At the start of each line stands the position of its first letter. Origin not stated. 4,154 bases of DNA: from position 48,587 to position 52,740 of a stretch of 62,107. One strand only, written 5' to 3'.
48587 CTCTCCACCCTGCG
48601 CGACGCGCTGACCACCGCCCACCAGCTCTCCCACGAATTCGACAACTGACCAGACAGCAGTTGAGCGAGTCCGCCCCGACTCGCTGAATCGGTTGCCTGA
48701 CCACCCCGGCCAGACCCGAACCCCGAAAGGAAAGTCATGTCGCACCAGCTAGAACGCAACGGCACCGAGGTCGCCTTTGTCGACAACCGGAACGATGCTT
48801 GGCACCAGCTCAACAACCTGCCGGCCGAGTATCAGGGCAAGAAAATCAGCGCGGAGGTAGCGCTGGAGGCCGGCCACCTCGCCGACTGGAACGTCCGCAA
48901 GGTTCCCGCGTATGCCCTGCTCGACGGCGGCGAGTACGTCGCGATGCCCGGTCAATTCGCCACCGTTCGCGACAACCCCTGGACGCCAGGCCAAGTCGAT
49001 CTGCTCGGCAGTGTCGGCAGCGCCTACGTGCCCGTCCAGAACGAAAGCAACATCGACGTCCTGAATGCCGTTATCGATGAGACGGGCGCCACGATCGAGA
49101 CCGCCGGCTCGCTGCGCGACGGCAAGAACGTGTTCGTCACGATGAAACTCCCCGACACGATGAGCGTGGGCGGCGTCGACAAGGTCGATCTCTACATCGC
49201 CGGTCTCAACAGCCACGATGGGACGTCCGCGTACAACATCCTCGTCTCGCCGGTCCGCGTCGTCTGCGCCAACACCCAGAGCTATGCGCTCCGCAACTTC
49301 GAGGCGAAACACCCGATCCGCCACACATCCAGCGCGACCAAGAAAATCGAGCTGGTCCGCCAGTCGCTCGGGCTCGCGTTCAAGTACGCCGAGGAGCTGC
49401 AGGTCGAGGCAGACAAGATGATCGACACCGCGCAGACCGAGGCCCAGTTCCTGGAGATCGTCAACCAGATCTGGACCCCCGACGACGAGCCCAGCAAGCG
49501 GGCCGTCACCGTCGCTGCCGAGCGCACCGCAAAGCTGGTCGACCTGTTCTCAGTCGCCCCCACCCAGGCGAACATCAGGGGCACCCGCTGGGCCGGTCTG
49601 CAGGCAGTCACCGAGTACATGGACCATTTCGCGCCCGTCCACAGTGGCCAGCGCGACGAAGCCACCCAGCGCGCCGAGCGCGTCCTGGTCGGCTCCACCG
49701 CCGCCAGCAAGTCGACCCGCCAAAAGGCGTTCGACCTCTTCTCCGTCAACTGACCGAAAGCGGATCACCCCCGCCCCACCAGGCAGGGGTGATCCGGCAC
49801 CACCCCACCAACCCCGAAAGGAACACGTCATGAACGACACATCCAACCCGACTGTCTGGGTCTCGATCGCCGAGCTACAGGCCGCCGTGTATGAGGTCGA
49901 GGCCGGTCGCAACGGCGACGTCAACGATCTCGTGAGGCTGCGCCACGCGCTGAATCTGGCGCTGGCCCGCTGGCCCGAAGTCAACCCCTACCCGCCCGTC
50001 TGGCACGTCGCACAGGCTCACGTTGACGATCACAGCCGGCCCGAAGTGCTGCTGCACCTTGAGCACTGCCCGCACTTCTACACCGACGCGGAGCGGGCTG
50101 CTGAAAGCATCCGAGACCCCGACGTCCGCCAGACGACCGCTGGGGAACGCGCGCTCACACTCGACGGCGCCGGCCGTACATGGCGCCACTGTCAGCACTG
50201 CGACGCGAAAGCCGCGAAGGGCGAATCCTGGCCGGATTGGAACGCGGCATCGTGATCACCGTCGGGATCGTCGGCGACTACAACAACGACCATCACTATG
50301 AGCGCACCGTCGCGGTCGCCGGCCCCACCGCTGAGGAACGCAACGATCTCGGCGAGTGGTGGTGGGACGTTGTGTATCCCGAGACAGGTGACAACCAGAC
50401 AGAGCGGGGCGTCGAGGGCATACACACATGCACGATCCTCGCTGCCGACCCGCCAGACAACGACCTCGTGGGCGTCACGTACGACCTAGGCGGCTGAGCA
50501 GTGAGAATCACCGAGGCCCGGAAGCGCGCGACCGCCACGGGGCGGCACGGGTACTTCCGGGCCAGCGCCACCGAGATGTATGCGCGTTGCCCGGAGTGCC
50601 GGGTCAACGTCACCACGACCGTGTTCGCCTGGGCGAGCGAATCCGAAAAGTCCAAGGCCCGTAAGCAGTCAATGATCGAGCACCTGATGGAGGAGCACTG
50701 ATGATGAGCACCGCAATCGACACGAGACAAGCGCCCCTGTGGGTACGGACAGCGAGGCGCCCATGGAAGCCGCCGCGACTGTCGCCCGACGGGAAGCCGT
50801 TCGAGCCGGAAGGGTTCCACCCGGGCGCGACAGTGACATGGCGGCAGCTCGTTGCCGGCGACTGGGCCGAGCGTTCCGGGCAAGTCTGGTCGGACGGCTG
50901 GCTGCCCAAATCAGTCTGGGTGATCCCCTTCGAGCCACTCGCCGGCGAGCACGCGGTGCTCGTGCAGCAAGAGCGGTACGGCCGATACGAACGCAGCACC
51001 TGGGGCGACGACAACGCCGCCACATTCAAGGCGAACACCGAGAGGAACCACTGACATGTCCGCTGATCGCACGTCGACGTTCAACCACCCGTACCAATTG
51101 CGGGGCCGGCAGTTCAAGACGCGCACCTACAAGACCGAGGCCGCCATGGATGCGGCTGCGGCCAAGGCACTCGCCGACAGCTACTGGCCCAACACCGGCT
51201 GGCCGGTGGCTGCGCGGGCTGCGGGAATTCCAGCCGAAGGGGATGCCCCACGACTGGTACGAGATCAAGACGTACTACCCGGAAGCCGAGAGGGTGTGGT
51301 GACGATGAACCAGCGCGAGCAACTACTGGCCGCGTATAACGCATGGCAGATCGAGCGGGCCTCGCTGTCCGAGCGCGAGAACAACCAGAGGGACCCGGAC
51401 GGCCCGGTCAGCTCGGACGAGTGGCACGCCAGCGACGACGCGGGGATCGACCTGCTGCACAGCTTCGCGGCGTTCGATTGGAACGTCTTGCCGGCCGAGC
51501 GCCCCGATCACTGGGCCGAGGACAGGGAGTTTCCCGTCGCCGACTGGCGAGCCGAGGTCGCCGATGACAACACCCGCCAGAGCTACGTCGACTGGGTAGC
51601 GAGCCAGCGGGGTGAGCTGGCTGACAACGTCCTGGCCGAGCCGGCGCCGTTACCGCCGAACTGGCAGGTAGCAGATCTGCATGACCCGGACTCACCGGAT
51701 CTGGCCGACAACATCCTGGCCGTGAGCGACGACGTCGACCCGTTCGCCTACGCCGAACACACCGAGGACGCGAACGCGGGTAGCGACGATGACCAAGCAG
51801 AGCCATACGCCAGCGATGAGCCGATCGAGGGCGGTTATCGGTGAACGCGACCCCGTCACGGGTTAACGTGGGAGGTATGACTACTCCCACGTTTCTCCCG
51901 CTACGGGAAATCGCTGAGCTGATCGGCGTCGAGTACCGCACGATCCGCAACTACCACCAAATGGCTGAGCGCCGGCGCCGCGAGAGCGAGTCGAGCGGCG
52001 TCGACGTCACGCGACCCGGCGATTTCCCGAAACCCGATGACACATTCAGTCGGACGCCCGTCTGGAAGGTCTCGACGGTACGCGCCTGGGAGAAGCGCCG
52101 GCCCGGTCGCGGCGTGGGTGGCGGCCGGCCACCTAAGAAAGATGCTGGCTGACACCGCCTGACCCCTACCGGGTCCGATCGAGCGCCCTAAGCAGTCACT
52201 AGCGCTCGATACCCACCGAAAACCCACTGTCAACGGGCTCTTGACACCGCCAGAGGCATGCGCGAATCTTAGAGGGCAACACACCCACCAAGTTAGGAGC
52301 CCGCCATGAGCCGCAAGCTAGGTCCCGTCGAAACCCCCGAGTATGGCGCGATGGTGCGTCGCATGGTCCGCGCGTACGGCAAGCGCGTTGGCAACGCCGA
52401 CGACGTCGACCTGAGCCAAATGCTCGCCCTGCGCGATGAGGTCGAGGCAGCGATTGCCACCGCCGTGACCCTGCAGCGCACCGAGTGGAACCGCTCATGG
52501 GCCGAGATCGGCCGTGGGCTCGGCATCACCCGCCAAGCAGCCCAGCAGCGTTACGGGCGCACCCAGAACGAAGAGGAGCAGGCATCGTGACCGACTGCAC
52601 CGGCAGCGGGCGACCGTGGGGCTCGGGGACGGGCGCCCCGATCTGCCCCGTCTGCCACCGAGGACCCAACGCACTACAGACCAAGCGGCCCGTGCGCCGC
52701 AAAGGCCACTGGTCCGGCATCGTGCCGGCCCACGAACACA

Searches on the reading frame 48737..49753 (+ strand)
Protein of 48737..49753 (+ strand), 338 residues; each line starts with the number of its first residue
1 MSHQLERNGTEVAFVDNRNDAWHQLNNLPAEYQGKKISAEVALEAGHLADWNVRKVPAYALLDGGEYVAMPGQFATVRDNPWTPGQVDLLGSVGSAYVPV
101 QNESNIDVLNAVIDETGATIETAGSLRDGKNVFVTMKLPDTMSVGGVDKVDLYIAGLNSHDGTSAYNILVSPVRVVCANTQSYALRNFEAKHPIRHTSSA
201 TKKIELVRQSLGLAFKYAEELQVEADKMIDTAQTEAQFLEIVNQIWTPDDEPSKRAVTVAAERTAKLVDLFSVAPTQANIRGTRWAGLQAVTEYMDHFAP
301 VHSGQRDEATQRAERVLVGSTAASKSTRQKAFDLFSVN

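Call 22: search_protein_families(library=pfam, max_evalue=0.01, proteins=[window:48737-49753:+])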
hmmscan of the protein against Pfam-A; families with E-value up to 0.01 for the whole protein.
window:48737-49753:+ (338 aa): 1 family
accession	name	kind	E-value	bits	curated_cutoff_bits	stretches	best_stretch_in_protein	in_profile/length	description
PF06067.16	DUF932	-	4.8e-61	206.9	23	1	90-316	2-226/227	Domain of unknown function (DUF932)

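Call 23: search_protein_families(library=phrogs, max_evalue=0.001, proteins=[window:48737-49753:+])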
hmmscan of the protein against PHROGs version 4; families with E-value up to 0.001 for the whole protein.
window:48737-49753:+ (338 aa): 2 families
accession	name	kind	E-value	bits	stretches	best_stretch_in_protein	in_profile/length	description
phrog_1221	-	unknown function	2.8e-99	333.6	1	1-328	16-340/355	-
phrog_12094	-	unknown function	2.2e-05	24.7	1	156-251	102-195/281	-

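Call 24: search_dna_similar(query=window:48737-49753:+, collection=phages, mode=protein, max_rows=25)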
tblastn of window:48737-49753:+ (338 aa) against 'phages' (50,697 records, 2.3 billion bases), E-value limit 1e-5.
Records with a match: 618; places in all: 704; records where one place covers at least 80% of the query: 467.
Best place of each record, by identity: <60% 618.
By first word of the organism name: Mycobacterium 215; Streptomyces 116; Microbacterium 102; Arthrobacter 50; Gordonia 42; Stenotrophomonas 16; uncultured 15; Rhodococcus 10; Sinorhizobium 7; CrAssphage 7; and 20 more.
By host as written in the record: Mycobacterium smegmatis mc2 155 127; Streptomyces griseus ATCC 10137 51; Microbacterium foliorum NRRL B-24224 47; - 43; Mycobacterium smegmatis mc#155 41; Arthrobacter sp. ATCC 21022 33; Microbacterium foliorum NRRL B-24224 SEA 30; Streptomyces lividans JI 1326 29; and 61 more.
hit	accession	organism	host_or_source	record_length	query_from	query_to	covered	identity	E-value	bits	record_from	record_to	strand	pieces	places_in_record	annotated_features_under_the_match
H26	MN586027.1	Arthrobacter phage Mufasa8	Arthrobacter sp. ATCC 21022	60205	1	337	100%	45.1%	9e-89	296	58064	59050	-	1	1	100: hypothetical protein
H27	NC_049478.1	Arthrobacter phage Mufasa8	Arthrobacter sp. ATCC 21022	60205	1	337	100%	45.1%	9e-89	296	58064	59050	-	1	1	100: hypothetical protein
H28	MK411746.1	Arthrobacter phage Sonali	Arthrobacter globiformis B-2979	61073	1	337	100%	43.8%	8e-83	279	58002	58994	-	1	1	94: hypothetical protein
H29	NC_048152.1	Arthrobacter phage Sonali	Arthrobacter globiformis B-2979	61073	1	337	100%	43.8%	8e-83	279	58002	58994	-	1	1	94: hypothetical protein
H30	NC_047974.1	Gordonia phage Jace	Rhodococcus erythropolis RIA 643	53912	1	336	99%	43.1%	1e-80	273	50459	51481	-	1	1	91: hypothetical protein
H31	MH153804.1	Gordonia phage Jace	Rhodococcus erythropolis RIA 643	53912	1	336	99%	43.1%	1e-80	273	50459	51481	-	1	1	91: hypothetical protein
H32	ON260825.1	Microbacterium phage Antuna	Microbacterium foliorum NRRL B-24224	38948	1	303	90%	45.2%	2e-76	261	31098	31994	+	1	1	52: hypothetical protein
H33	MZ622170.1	Microbacterium phage Blett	Microbacterium foliorum NRRL B-24224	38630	1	303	90%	45.2%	2e-76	260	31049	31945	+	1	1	50: hypothetical protein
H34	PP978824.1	Microbacterium phage Bush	Microbacterium foliorum NRRL B-24224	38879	1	303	90%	45.2%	2e-76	260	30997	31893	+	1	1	51: hypothetical protein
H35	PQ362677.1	Microbacterium phage MenE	Microbacterium foliorum NRRL B-24224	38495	1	303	90%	45.2%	2e-76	260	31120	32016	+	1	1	52: hypothetical protein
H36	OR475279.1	Microbacterium phage Dropshot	Microbacterium foliorum NRRL B-24224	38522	1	303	90%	45.2%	3e-76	260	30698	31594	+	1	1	50: hypothetical protein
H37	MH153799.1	Microbacterium phage Appa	Microbacterium foliorum NRRL B-24224 SEA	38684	1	303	90%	45.2%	3e-76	260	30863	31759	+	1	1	50: hypothetical protein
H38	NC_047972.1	Microbacterium phage Appa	Microbacterium foliorum NRRL B-24224 SEA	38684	1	303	90%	45.2%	3e-76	260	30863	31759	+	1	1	50: hypothetical protein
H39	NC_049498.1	Arthrobacter phage Abba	Arthrobacter globiformis B-2979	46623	17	322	91%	44.6%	2e-79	269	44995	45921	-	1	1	70: hypothetical protein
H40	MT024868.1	Arthrobacter phage Abba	Arthrobacter globiformis B-2979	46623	17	322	91%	44.6%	2e-79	269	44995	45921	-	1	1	70: hypothetical protein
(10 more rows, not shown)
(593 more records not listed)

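Call 25: find_related_loci(query=window:48737-49753:+, collection=viral_contigs, flank=10000)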
Query window:48737-49753:+ (338 aa) in viral_contigs; peptide patterns used: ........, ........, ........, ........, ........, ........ (x = any residue, [..] = any of these).
15 stretches matched a pattern; 1 encode a relative of the query (tblastn E <= 1e-3); 1 distinct loci.
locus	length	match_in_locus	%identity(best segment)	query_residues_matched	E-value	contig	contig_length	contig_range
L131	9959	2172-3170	70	1-338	3e-165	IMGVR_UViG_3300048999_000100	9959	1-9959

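Call 46: find_related_loci(query=A2, collection=metagenome_contigs, flank=6000)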
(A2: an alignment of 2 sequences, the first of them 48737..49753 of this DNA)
Query A2 (338 aa) in metagenome_contigs; peptide patterns used: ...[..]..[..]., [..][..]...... (x = any residue, [..] = any of these).
128 stretches matched a pattern; 3 encode a relative of the query (tblastn E <= 1e-3); 3 distinct loci.
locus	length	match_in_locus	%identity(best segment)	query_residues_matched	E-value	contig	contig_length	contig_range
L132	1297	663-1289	74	1-205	2e-112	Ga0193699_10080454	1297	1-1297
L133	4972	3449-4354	29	1-297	6e-29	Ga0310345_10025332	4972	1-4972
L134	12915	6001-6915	28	1-297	6e-23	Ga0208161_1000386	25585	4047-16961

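Call 58: find_homologous_proteins(query=window:48737-49753:+, max_evalue=1e-60)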
Query window:48737-49753:+ (338 aa): 1260 proteins with E <= 1e-60 among 6634 candidates; the best 120 are listed.
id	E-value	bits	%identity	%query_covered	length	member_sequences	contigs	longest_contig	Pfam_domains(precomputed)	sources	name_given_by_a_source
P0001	4.3e-221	751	100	100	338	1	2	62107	PF06067.17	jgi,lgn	jgi:phage/plasmid-like protein (TIGR03299 family)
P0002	5.2e-169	580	77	100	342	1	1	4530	PF06067.17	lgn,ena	-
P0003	9.4e-158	543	75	100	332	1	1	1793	PF06067.17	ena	-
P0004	3.3e-154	531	68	100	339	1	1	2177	PF06067.17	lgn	-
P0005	5.9e-154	530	70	100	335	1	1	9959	PF06067.17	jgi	jgi:phage/plasmid-like protein (TIGR03299 family)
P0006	4.8e-153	527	71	100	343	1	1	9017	PF06067.17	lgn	-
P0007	7.8e-140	484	65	100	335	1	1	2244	PF06067.17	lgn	-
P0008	3.7e-129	449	62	100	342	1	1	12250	PF06067.17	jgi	jgi:phage/plasmid-like protein (TIGR03299 family)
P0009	7.4e-125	435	63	100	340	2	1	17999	PF06067.17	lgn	-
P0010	3.2e-104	367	54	100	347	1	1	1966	PF06067.17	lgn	-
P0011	1.3e-101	358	49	100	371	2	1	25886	PF06067.17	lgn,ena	-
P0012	5.1e-101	356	53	91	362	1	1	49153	PF06067.17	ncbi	-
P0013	1.6e-98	348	47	100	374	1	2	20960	PF06067.17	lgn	-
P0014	1.9e-96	341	52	100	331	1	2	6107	PF06067.17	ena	-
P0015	7.8e-95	336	50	100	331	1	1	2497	PF06067.17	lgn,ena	-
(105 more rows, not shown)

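Call 59: find_encoding_contigs(protein=P0002, flank=6000, max_places=2)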
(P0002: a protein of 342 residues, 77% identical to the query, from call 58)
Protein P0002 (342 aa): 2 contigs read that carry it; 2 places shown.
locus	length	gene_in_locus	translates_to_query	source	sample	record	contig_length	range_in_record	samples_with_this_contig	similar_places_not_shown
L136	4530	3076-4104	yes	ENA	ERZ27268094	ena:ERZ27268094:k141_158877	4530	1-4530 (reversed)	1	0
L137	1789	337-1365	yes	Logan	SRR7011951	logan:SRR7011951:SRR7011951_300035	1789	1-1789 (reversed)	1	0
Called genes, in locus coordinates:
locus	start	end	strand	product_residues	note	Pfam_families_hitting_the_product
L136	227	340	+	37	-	-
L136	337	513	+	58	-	-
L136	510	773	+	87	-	-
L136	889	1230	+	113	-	-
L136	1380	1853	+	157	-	-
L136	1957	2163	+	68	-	-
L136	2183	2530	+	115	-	-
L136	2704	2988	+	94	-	-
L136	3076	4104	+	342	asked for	PF06067:DUF932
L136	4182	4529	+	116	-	?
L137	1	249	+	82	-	?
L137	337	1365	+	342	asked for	PF06067:DUF932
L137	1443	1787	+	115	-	?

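Call 60: find_encoding_contigs(protein=P0006, flank=9000, max_places=2)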
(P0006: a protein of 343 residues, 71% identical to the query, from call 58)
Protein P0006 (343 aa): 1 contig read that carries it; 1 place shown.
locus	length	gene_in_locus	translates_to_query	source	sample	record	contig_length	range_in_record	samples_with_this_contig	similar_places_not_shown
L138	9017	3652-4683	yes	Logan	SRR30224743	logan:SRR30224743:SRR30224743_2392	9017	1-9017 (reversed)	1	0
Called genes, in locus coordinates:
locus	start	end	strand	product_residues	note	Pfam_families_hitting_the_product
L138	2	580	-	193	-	?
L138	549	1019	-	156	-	PF05119:Terminase_4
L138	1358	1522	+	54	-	-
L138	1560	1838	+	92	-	-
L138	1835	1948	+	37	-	-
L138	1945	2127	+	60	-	-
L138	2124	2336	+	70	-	-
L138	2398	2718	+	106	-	-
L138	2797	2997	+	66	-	-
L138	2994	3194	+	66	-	-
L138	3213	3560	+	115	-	-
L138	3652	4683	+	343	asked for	PF06067:DUF932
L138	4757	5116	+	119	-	-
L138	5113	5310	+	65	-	-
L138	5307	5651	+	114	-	-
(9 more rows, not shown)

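Call 61: find_encoding_contigs(protein=P0008, flank=10000, max_places=2)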
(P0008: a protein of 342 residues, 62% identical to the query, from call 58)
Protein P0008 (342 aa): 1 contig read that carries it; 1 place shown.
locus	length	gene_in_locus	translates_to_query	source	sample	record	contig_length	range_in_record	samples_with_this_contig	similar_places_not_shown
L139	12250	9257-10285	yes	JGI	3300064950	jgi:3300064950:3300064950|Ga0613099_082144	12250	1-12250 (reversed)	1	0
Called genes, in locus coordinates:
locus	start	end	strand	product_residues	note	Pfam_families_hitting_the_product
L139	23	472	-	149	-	-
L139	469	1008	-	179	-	PF24163:HCP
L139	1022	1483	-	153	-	-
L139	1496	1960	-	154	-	-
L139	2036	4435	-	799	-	PF04586:Peptidase_S78, PF05065:Phage_capsid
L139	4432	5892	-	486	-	PF04860:Phage_portal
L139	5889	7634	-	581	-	PF03354:TerL_ATPase, PF20441:TerL_nuclease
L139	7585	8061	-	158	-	PF05119:Terminase_4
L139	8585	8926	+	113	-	-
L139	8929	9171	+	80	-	-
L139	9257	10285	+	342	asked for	PF06067:DUF932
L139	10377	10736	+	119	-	-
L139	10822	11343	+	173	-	-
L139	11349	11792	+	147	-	-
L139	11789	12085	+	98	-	-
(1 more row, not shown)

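Call 62: find_encoding_contigs(protein=P0009, flank=10000, max_places=2)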
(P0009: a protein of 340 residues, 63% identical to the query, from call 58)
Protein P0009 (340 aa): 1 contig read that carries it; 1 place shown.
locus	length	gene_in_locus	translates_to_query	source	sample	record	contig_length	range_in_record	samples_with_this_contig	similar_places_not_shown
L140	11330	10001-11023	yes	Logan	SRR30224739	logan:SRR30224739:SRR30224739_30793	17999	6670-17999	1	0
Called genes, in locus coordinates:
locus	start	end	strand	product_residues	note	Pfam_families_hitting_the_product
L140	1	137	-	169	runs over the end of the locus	-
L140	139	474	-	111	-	-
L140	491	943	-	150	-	-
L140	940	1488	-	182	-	PF24163:HCP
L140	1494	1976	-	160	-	-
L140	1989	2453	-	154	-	-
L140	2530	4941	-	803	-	PF04586:Peptidase_S78, PF05065:Phage_capsid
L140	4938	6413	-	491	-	PF04860:Phage_portal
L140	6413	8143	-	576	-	PF03354:TerL_ATPase, PF20441:TerL_nuclease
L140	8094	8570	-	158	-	PF05119:Terminase_4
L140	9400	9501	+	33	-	-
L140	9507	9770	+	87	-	-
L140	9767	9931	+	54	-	-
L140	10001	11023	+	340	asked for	PF06067:DUF932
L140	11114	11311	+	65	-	-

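Call 79: get_annotated_region(hit=H30, flank=3500)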
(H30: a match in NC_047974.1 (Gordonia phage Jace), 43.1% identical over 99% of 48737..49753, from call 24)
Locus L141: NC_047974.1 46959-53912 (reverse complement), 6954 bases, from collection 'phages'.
description: Rhodococcus phage Jace, complete genome.
organism: Gordonia phage Jace (NCBI taxid 2182360)
taxonomy: Viruses; Duplodnaviria; Heunggongvirae; Uroviricota; Caudoviricetes; Jacevirus; Jacevirus jace
host: Rhodococcus erythropolis RIA 643; source: soil; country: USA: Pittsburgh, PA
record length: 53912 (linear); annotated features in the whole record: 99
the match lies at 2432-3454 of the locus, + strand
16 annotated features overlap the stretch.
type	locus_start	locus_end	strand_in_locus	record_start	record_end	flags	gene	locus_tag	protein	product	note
tRNA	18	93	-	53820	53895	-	99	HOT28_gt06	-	tRNA-Trp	tRNA-Trp(cca)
tRNA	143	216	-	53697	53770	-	98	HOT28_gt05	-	tRNA-Asn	tRNA-Asn(gtt)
tRNA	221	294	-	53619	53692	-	97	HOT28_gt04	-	tRNA-Met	tRNA-Met(cat)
tRNA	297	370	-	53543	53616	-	96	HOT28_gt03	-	tRNA-Lys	tRNA-Lys(ctt)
tRNA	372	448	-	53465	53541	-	95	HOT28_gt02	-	tRNA-Ile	tRNA-Ile(gat)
tRNA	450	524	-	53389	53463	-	94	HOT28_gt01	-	tRNA-Gln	tRNA-Gln(ctg)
CDS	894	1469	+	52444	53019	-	93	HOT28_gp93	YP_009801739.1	excisionase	-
CDS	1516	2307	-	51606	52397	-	92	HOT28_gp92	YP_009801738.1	terminase small subunit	-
CDS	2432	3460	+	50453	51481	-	91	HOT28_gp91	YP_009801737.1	hypothetical protein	-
CDS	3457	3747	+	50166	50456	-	90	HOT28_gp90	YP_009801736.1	DNA binding protein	-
CDS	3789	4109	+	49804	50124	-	89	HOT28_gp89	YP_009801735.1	helix-turn-helix DNA binding protein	-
CDS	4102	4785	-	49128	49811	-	88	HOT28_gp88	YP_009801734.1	hypothetical protein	-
CDS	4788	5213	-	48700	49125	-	87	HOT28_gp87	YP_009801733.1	aspartate decarboxylase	-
CDS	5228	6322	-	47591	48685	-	86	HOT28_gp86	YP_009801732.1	ATP binding protein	-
CDS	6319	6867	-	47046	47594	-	85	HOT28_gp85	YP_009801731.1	ParB-like partition protein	ParB-like N-terminal domain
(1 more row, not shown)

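Call 80: find_encoding_contigs(protein=P0003, flank=3000, max_places=1)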
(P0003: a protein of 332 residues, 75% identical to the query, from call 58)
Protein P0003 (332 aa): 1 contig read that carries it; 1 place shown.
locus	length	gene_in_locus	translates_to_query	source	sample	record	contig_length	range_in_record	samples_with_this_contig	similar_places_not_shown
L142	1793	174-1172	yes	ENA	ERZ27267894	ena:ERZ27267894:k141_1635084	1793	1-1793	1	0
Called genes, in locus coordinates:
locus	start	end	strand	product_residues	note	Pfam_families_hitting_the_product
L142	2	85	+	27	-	?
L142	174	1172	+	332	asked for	PF06067:DUF932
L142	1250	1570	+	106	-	PF26739:DUF8245 (faint)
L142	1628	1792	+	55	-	?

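Call 81: find_encoding_contigs(protein=P0004, flank=3000, max_places=1)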
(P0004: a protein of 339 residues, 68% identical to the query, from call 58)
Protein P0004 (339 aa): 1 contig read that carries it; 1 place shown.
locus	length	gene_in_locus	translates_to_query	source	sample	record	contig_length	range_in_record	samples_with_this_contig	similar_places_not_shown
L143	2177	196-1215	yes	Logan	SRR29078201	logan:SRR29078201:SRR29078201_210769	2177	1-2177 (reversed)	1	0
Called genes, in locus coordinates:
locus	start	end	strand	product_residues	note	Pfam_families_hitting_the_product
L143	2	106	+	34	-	?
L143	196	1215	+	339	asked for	PF06067:DUF932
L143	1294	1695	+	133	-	-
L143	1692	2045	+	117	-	-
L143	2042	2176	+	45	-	?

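Call 82: find_encoding_contigs(protein=P0007, flank=3000, max_places=1)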
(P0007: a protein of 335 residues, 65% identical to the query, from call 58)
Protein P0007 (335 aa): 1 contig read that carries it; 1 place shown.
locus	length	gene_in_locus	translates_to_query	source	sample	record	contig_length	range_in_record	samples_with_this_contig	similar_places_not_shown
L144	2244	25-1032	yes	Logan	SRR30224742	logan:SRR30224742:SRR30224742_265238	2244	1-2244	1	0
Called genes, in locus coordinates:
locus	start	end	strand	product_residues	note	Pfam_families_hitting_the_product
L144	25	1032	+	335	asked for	PF06067:DUF932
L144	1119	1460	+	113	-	-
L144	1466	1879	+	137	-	-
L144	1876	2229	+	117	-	-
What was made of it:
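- Tried and rejected: The short contigs L142-L144 carried too little upstream DNA (calls 80-82).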

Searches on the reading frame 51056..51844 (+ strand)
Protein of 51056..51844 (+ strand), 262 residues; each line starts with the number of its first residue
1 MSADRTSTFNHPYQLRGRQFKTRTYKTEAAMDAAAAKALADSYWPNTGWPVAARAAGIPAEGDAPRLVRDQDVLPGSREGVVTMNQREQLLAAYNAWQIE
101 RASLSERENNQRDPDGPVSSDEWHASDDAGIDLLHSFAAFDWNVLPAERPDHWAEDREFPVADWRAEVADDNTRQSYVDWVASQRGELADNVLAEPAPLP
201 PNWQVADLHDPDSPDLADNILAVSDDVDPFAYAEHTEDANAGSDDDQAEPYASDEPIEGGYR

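Call 22: search_protein_families(library=pfam, max_evalue=0.01, proteins=[window:51056-51844:+])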
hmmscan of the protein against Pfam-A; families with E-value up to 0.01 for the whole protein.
window:51056-51844:+ (262 aa): 0 families

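Call 23: search_protein_families(library=phrogs, max_evalue=0.001, proteins=[window:51056-51844:+])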
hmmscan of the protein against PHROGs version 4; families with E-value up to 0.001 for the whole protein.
window:51056-51844:+ (262 aa): 1 family
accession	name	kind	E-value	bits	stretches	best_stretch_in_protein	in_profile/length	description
phrog_11556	-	unknown function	4.8e-11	43.4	1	151-191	9-49/61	-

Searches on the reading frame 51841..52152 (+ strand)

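Call 33: search_protein_families(library=pfam, max_evalue=0.01, proteins=[window:51841-52152:+])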
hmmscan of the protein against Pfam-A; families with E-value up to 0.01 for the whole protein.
window:51841-52152:+ (103 aa): 1 family
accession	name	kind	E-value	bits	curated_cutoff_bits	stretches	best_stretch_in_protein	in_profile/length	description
PF00376.29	MerR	-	0.0001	22.5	28.2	0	23-40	4-21/38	MerR family regulatory protein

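Call 34: search_protein_families(library=phrogs, max_evalue=0.001, proteins=[window:51841-52152:+])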
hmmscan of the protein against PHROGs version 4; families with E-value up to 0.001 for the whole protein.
window:51841-52152:+ (103 aa): 2 families
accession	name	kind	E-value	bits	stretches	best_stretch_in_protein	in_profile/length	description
phrog_597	-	DNA, RNA and nucleotide metabolism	7.1e-21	76.1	1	13-99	107-176/200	DNA binding protein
phrog_66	-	integration and excision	0.00062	20.5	0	13-97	88-153/412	excisionase and transcriptional regulator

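Call 97: search_protein_families(library=ncbifam, max_evalue=0.01, proteins=[window:51841-52152:+])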
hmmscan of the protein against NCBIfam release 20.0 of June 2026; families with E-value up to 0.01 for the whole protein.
window:51841-52152:+ (103 aa): 0 families

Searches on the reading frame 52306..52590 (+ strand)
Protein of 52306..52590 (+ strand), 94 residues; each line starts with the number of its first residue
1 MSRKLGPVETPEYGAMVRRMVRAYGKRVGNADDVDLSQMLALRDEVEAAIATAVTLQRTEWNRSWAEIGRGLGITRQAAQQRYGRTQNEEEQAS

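Call 22: search_protein_families(library=pfam, max_evalue=0.01, proteins=[window:52306-52590:+])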
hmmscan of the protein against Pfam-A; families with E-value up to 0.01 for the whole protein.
window:52306-52590:+ (94 aa): 1 family
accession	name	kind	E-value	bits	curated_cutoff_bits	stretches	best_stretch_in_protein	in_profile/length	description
PF22980.2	Myb_DNA-bind_8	-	0.0022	17.7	27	1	65-85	22-43/50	Myb-like DNA-binding domain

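Call 23: search_protein_families(library=phrogs, max_evalue=0.001, proteins=[window:52306-52590:+])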
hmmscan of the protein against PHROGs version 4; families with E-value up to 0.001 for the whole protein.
window:52306-52590:+ (94 aa): 1 family
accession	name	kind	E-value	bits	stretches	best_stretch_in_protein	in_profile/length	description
phrog_686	-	DNA, RNA and nucleotide metabolism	7.6e-09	36.7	1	22-88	4-74/76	HTH DNA binding protein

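Call 95: search_solved_structures(query=window:52306-52590:+, max_evalue=1)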
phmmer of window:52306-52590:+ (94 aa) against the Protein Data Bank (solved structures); distinct sequences matched with E-value up to 1: 2.
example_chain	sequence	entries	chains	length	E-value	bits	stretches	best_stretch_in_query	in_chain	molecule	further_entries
9sdc_A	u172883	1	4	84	0.00015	25.1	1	35-85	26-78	RelI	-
8gqj_A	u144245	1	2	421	0.32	14.5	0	5-42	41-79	Thiolase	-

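Call 97: search_protein_families(library=ncbifam, max_evalue=0.01, proteins=[window:52306-52590:+])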
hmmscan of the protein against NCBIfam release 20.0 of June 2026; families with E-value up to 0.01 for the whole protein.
window:52306-52590:+ (94 aa): 0 families
